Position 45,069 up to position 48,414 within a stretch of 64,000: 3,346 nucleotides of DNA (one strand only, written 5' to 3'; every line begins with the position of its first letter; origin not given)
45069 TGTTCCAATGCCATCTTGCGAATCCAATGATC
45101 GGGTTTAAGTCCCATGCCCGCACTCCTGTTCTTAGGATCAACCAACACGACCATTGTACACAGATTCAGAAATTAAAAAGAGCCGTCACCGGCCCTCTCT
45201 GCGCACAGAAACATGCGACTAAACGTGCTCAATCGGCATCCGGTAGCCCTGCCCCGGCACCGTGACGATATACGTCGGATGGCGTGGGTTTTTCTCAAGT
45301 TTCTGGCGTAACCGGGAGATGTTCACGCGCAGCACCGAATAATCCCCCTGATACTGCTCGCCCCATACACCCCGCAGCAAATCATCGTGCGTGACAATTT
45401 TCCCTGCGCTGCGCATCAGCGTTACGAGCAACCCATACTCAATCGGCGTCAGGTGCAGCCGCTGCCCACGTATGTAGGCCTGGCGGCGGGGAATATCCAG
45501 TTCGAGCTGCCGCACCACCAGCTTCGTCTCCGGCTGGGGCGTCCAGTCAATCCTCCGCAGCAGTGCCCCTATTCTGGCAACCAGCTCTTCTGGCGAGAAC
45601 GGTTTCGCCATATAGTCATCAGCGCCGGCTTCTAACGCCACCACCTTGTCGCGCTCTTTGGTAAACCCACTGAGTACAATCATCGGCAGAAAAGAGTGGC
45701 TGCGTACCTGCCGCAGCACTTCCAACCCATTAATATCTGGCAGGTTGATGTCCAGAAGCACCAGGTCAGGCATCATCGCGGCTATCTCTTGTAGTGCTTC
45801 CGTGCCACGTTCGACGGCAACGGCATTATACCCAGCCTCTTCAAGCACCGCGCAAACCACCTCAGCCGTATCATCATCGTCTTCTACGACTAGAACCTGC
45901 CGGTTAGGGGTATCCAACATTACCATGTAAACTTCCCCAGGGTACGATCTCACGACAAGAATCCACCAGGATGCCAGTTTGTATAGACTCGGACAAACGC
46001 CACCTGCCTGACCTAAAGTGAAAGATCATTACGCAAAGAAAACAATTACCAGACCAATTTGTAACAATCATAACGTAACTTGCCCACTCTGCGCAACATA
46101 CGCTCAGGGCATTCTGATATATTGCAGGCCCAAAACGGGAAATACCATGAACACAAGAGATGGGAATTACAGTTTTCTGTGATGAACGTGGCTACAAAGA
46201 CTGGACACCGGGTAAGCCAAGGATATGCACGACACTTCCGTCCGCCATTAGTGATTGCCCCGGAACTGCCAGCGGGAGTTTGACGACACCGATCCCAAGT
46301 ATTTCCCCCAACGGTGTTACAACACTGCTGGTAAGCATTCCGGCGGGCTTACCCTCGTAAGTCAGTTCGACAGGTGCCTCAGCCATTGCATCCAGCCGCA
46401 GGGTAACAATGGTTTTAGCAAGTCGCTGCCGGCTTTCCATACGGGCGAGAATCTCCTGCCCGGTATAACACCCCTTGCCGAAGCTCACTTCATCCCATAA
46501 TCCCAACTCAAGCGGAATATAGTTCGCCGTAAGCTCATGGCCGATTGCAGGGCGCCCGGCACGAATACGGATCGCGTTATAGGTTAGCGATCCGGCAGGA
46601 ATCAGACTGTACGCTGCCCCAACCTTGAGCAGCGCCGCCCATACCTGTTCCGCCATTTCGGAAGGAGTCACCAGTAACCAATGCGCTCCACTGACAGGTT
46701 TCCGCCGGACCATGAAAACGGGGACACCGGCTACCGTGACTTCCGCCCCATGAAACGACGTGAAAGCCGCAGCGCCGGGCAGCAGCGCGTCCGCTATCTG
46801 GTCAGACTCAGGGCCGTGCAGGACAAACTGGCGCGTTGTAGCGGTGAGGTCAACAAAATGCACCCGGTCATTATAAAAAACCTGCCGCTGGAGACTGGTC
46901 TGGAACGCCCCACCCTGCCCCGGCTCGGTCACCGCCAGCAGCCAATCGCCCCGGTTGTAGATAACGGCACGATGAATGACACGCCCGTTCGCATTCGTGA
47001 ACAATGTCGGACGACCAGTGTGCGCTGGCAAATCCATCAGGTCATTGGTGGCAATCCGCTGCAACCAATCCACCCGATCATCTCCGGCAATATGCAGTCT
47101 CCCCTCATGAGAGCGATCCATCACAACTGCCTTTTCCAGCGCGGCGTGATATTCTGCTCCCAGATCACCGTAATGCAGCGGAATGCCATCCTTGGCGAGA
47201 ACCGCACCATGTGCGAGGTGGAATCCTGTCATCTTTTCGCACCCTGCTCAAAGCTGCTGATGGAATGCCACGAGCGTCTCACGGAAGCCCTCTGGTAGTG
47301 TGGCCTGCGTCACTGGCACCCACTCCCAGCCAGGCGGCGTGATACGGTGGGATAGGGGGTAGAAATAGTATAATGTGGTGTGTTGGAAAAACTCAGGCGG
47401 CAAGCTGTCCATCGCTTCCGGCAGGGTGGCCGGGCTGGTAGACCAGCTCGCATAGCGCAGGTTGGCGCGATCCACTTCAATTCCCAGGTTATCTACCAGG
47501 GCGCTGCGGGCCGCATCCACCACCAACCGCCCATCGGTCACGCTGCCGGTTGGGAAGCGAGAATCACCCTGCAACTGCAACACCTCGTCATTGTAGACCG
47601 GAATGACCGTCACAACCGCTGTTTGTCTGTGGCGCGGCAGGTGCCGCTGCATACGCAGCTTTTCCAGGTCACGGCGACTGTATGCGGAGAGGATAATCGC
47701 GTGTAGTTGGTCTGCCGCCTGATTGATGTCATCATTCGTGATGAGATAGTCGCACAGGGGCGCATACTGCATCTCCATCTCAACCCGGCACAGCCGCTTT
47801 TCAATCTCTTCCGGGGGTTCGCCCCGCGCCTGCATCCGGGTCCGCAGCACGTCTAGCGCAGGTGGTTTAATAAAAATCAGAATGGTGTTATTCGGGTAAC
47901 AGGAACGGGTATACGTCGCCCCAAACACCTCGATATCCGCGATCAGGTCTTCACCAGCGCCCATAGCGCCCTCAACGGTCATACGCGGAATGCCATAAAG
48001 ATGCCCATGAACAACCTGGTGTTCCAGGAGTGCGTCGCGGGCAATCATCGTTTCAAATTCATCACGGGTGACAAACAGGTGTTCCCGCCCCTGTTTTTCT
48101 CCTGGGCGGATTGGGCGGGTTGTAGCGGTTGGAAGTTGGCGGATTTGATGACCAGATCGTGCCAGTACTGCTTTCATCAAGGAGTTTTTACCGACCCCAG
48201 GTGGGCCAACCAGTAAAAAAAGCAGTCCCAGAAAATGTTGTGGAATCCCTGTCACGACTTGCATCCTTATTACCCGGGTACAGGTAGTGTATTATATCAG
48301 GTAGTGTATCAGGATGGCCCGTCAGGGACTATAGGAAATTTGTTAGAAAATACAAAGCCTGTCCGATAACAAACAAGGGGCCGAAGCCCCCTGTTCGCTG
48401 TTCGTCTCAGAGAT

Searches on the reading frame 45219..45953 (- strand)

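Call 74: search_protein_families(library=pfam, proteins=[window:45219-45953:-], max_evalue=0.001)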
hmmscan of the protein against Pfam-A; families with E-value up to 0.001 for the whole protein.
window:45219-45953:- (244 aa): 2 families
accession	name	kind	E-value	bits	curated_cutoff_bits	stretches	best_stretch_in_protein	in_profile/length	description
PF00072.30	Response_reg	-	2e-28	99.2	30.2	1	20-128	1-110/111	Response regulator receiver domain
PF00486.34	Trans_reg_C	-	4.9e-26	91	26.2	1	163-239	1-77/77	Transcriptional regulatory protein, C terminal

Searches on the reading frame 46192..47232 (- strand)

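Call 74: search_protein_families(library=pfam, proteins=[window:46192-47232:-], max_evalue=0.001)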
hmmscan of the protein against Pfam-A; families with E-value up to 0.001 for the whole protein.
window:46192-47232:- (346 aa): 1 family
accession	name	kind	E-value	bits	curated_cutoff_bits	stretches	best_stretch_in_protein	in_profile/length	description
PF01571.26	GCV_T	-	9.8e-42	143.4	25.6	1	4-245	4-252/255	Aminomethyltransferase folate-binding domain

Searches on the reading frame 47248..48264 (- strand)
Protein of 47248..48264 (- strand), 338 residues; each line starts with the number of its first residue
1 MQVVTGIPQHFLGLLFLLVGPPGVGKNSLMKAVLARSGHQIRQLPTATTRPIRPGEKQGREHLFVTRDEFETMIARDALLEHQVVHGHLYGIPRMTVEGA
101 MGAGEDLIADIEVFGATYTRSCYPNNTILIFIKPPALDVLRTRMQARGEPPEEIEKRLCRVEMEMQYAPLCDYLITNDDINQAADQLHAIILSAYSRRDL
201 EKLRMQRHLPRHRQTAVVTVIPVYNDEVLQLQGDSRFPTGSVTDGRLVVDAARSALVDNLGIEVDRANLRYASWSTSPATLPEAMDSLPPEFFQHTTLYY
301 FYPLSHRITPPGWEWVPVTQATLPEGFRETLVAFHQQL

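Call 74: search_protein_families(library=pfam, proteins=[window:47248-48264:-], max_evalue=0.001)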
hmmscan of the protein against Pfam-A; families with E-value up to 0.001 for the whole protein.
window:47248-48264:- (338 aa): 1 family
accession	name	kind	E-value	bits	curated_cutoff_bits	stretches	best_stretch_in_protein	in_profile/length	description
PF00625.27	Guanylate_kin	-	7e-32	111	25.2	1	17-191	6-179/182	Guanylate kinase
